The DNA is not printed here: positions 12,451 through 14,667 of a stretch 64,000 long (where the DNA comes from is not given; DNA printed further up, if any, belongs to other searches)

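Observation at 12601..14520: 639-aa orphan protein of atypical composition wedged between uppS and tRNA-Pro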

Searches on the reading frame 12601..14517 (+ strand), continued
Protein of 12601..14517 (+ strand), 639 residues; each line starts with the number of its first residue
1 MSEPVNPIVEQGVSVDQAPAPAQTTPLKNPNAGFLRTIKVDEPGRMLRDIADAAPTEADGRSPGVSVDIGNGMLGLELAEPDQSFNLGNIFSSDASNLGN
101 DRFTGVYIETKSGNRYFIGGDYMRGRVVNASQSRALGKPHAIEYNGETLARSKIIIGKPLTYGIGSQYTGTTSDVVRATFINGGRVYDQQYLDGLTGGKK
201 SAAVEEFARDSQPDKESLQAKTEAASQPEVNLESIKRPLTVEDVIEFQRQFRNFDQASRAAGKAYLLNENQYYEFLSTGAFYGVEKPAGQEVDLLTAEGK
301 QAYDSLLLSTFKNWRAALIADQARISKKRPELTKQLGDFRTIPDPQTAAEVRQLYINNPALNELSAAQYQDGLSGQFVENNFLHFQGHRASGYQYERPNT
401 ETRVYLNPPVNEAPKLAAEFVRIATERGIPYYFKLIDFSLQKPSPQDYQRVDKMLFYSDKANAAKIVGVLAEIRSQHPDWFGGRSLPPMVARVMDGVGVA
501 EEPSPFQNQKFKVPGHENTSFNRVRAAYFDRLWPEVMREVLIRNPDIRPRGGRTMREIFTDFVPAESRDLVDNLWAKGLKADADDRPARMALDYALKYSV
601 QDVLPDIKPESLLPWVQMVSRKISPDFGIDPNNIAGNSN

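Call 76: list_cluster_members(proteins=[P0031, P0032, P0040, P0044, P0047, P0054, P0083, P0084, P0130, P0025])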
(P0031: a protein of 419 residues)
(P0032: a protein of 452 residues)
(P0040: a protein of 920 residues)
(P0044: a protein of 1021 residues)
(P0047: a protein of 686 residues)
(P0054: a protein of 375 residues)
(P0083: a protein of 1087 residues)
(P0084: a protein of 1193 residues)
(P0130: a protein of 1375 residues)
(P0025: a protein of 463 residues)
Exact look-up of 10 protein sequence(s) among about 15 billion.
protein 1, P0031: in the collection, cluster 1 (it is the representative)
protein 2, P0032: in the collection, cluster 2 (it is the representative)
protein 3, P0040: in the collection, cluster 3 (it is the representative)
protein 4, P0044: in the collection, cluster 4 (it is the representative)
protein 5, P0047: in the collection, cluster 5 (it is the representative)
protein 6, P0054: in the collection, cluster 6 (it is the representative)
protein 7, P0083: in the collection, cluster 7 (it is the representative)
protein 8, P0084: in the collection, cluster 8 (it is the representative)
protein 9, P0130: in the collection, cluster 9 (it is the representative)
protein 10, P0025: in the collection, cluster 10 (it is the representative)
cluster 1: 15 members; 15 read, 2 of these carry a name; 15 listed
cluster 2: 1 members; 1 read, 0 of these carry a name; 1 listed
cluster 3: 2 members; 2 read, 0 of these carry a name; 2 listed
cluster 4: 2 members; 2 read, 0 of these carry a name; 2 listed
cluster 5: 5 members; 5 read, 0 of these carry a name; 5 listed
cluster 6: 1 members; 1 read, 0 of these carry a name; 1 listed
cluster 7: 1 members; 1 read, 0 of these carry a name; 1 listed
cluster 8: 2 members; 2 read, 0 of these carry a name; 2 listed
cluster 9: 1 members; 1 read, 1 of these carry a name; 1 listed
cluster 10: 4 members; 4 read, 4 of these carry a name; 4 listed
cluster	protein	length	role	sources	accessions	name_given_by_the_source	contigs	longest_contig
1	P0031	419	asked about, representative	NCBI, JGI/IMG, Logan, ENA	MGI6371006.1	MAG: T3SS effector HopA1 family protein [Patescibacteria group bacterium] | hypothetical protein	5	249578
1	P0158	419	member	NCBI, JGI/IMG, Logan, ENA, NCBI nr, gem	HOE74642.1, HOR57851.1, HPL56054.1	MAG TPA: T3SS effector HopA1 family protein [bacterium] | T3SS effector HopA1 family protein [bacterium]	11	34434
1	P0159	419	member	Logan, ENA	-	-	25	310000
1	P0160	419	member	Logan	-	-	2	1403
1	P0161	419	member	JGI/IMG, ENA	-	-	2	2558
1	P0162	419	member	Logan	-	-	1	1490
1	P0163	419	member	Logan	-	-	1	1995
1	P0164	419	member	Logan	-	-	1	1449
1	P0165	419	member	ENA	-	-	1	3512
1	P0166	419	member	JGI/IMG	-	-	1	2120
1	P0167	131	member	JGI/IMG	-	-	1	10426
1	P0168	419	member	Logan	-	-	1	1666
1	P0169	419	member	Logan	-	-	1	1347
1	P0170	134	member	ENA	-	-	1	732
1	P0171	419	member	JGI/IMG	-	-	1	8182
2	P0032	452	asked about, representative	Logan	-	-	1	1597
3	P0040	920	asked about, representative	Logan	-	-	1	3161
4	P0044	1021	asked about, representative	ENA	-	-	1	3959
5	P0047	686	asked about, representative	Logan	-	-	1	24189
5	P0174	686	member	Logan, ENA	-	-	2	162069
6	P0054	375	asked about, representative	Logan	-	-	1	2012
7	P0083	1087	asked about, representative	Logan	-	-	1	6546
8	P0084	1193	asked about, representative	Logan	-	-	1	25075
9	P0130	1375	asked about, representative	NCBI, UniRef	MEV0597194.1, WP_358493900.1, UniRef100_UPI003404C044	T3SS effector HopA1 family protein [Nonomuraea cavernae] | T3SS effector HopA1 family protein n=1 Tax=Nonomuraea cavernae TaxID=2045107 ...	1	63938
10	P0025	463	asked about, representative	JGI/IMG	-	hypothetical protein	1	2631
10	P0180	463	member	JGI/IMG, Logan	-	hypothetical protein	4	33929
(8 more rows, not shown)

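Call 82: fold_search(model_id=the predicted structure, library=viral)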
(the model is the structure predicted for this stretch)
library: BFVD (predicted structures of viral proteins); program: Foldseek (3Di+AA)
matches with E <= 10: 244; with E <= 0.001: 1
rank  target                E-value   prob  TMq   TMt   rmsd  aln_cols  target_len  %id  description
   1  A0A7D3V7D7            4.1e-04  1.00  0.20  0.19  15.5       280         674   11  Glutamine amidotransferase [Fadolivirus FV1/VV64]
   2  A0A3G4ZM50            1.4e-02  0.51  0.17  0.20  24.0       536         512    7  Uncharacterized protein [Terrestrivirus sp.]
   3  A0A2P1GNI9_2          4.0e-02  0.08  0.11  0.06  29.9       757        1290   12  Genome polyprotein (Fragment) [Nanhai dogfish shark pesti-like virus]
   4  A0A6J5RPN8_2          9.3e-02  0.03  0.07  0.05  23.1       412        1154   14  Large polyvalent protein associated domain-containing protein [uncultured Caudovirales phage]
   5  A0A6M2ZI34            1.7e-01  0.13  0.08  0.09  13.1       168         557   12  Virion protein [Synechococcus phage S-SCSM1]
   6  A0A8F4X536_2          2.2e-01  0.04  0.05  0.04  28.3       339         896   11  (no name in the UniProt tables at hand)
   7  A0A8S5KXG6            2.3e-01  0.18  0.08  0.27  14.3       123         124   13  Coat protein [ssRNA phage AVE019]
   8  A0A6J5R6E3            2.3e-01  0.06  0.07  0.05  23.1       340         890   10  LamG domain containing protein (Fragment) [uncultured Caudovirales phage]
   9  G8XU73                3.3e-01  0.08  0.06  0.07  19.3       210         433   14  Membrane protein A1 [Aotine betaherpesvirus 1]
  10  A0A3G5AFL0            4.8e-01  0.10  0.05  0.07  22.4       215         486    9  Uncharacterized protein [Solivirus sp.]
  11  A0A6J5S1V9            5.9e-01  0.10  0.07  0.08  23.8       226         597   15  Collagen triple helix repeat [uncultured Caudovirales phage]
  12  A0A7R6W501            6.3e-01  0.06  0.07  0.12  21.8       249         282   12  Putative RNA silencing suppressor [Pear chlorotic leaf spot-associated virus]
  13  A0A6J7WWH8            6.6e-01  0.10  0.08  0.05  16.0       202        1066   12  Collagen triple helix repeat [uncultured Caudovirales phage]
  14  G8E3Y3                6.6e-01  0.06  0.07  0.15  17.8       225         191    9  Uncharacterized protein [Po-Circo-like virus 41]
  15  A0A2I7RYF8            7.7e-01  0.08  0.07  0.24  10.1       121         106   15  (no name in the UniProt tables at hand)
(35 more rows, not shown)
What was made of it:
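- Tried and rejected: BFVD gave one low-TM giant-virus hit (call 82).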

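Call 84: find_encoding_contigs(protein=P0180, flank=7000, max_places=2)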
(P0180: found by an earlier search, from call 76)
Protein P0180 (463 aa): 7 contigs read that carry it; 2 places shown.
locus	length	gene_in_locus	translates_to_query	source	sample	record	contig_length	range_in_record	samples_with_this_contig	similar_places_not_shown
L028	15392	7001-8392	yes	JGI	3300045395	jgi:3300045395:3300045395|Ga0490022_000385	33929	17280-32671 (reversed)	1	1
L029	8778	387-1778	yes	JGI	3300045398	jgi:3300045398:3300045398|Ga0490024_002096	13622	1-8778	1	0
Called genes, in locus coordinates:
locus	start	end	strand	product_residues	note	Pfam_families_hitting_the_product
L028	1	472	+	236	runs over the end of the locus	PF25063:ARM_TT21_C (faint), PF21033:RMD1-3 (faint), PF13424:TPR_12 (faint), PF12895:ANAPC3 (weak), PF23914:TPR_CcmH_CycH (weak), PF13414:TPR_11 (weak), PF13432:TPR_16 (weak), PF14559:TPR_19, +10 more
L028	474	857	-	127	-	-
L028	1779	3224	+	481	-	PF13727:CoA_binding_3, PF02397:Bac_transf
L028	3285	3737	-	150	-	-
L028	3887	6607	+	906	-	PF07517:SecA_DEAD, PF00270:DEAD (faint), PF01043:SecA_PP_bind, PF21090:P-loop_SecA, PF07516:SecA_SW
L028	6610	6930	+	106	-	-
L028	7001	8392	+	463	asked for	PF17914:HopA1 (weak)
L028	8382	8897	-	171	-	PF00583:Acetyltransf_1, PF13673:Acetyltransf_10, PF13508:Acetyltransf_7, PF08445:FR47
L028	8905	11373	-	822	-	PF13491:FtsK_4TM, PF17854:FtsK_alpha, PF01580:FtsK_SpoIIIE, PF09397:FtsK_gamma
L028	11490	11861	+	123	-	-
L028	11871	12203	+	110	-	-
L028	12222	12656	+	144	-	PF08570:DUF1761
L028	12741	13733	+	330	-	PF01515:PTA_PTB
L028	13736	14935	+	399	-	PF00871:Acetate_kinase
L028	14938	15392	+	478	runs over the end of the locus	PF06925:MGDG_synth, PF02350:Epimerase_2 (weak), PF00534:Glycos_transf_1, PF04101:Glyco_tran_28_C, PF13692:Glyco_trans_1_4 (weak)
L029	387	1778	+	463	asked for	PF17914:HopA1 (weak)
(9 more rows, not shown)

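Call 85: find_encoding_contigs(protein=P0159, flank=7000, max_places=2)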
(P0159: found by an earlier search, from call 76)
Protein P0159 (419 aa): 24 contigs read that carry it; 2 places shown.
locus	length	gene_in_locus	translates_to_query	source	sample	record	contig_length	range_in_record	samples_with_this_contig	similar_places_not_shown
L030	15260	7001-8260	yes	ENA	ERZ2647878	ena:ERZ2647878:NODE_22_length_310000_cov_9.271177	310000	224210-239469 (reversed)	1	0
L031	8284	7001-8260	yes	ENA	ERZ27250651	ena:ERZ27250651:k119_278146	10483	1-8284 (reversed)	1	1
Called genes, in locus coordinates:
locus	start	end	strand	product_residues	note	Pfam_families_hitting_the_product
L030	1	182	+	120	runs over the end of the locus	PF18895:T4SS_pilin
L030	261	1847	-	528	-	PF05157:MshEN, PF00437:T2SSE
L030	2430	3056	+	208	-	-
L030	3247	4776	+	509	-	PF01564:Spermine_synth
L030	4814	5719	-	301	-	PF02096:60KD_IMP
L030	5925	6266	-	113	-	PF00825:Ribonuclease_P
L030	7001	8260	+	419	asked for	-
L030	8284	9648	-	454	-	PF02954:HTH_8 (faint), PF02536:mTERF (faint)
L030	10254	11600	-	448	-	PF11638:DnaA_N, PF00308:Bac_DnaA, PF00004:AAA (weak), PF01695:IstB_IS21, PF08299:Bac_DnaA_C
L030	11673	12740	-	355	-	PF02463:SMC_N, PF13175:AAA_15, PF13476:AAA_23, PF13304:AAA_21 (faint)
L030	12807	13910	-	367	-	PF00712:DNA_pol3_beta, PF02767:DNA_pol3_beta_2, PF02768:DNA_pol3_beta_3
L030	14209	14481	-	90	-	-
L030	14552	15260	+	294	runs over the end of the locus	PF00483:NTP_transferase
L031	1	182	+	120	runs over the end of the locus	PF18895:T4SS_pilin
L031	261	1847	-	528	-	PF05157:MshEN, PF00437:T2SSE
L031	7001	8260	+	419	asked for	-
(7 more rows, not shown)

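Call 88: search_protein_families(library=pfam, proteins=[L027:3380-3862:+, L027:4137-5180:+, L027:7059-7739:+, L007:11923-12918:-, L007:9421-9945:-, L001:9601-9972:+, L001:11710-12186:-, L009:3952-6273:+, L030:8284-9648:-, L028:6610-6930:+], max_evalue=0.1)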
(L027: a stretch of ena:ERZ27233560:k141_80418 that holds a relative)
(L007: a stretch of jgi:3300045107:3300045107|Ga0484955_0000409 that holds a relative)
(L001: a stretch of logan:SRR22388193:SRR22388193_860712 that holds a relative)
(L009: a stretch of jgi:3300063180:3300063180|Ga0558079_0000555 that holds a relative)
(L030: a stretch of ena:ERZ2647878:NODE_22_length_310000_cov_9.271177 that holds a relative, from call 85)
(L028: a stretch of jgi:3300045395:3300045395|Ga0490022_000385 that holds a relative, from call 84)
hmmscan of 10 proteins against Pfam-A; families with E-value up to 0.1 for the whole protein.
L027:3380-3862:+ (160 aa): 1 family
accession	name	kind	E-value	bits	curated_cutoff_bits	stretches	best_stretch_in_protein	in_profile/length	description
PF10706.15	Aminoglyc_resit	-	0.003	18.2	21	1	11-130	5-125/149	Aminoglycoside-2''-adenylyltransferase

L027:4137-5180:+ (347 aa): 0 families

L027:7059-7739:+ (226 aa): 0 families

L007:11923-12918:- (331 aa): 0 families

L007:9421-9945:- (174 aa): 0 families

L001:9601-9972:+ (123 aa): 0 families

L001:11710-12186:- (158 aa): 2 families
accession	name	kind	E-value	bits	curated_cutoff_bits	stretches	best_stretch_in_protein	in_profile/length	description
PF17957.7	Big_7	-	0.0087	17.1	24.1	1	62-122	5-60/70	Bacterial Ig domain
PF15645.12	Tox-PLDMTX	-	0.056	14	26.1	1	87-139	26-81/142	Dermonecrotoxin of the Papain-like fold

L009:3952-6273:+ (773 aa): 0 families

L030:8284-9648:- (454 aa): 3 families
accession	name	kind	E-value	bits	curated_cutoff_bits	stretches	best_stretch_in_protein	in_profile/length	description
PF02536.19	mTERF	-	5e-08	32.7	23.1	1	95-197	154-254/314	mTERF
PF02954.25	HTH_8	-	1.1e-05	25.5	22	0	192-207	15-30/42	Bacterial regulatory protein, Fis family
PF07499.19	RuvA_C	-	0.0071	17.3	24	0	170-182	32-44/47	RuvA, C-terminal domain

L028:6610-6930:+ (106 aa): 0 families

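Call 90: find_encoding_contigs(protein=P0174, flank=6000, max_places=1)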
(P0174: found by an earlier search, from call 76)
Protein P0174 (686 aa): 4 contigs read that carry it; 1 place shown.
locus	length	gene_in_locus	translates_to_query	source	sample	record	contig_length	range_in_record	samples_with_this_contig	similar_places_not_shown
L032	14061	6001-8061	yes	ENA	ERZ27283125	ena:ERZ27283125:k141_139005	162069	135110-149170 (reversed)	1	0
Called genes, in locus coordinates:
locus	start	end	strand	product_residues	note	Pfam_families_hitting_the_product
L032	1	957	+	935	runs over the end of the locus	PF00005:ABC_tran (faint), PF01637:ATPase_2 (faint), PF02463:SMC_N (faint), PF03193:RsgA_GTPase (faint), PF13173:AAA_14 (faint), PF13191:AAA_16 (faint), PF17760:UvrA_inter, PF17755:UvrA_DNA-bind, +6 more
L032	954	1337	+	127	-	PF04020:Phage_holin_4_2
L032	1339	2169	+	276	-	PF01790:LGT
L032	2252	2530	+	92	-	PF00584:SecE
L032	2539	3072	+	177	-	PF02357:NusG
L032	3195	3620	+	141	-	PF03946:Ribosomal_L11_N, PF00298:Ribosomal_L11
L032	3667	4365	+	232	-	PF00687:Ribosomal_L1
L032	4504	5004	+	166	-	PF00466:Ribosomal_L10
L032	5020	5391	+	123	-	PF16320:Ribosomal_L12_N, PF00542:Ribosomal_L12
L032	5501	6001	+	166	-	-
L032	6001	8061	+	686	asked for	PF17914:HopA1 (faint)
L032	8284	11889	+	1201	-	PF04563:RNA_pol_Rpb2_1, PF04561:RNA_pol_Rpb2_2, PF04565:RNA_pol_Rpb2_3, PF10385:RNA_pol_Rpb2_45, PF00562:RNA_pol_Rpb2_6, PF04560:RNA_pol_Rpb2_7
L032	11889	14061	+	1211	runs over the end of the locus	PF04997:RNA_pol_Rpb1_1, PF00623:RNA_pol_Rpb1_2, PF04983:RNA_pol_Rpb1_3, PF05000:RNA_pol_Rpb1_4, PF04998:RNA_pol_Rpb1_5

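Call 91: find_encoding_contigs(protein=P0084, flank=6000, max_places=1)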
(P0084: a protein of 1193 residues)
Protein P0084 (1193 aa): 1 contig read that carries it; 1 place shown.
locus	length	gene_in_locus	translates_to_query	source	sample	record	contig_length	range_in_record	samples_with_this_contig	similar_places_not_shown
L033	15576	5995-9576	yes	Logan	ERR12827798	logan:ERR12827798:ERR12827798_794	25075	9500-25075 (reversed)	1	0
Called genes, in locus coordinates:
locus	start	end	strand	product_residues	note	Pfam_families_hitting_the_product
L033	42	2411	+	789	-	PF01588:tRNA_bind, PF03483:B3_4, PF03484:B5, PF17759:tRNA_synthFbeta, PF03147:FDX-ACB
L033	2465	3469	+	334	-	-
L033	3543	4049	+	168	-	-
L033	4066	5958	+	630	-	PF17914:HopA1 (faint)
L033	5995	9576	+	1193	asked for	PF17914:HopA1 (weak)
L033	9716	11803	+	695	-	PF00580:UvrD-helicase, PF01443:Viral_helicase1 (faint), PF13245:AAA_19, PF13604:AAA_30 (faint), PF13087:AAA_12 (faint), PF13361:UvrD_C, PF13538:UvrD_C_2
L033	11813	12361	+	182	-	PF13302:Acetyltransf_3, PF00583:Acetyltransf_1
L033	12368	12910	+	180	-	PF00293:NUDIX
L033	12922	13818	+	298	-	PF00483:NTP_transferase, PF12804:NTP_transf_3 (weak)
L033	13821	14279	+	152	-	-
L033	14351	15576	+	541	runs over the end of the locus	-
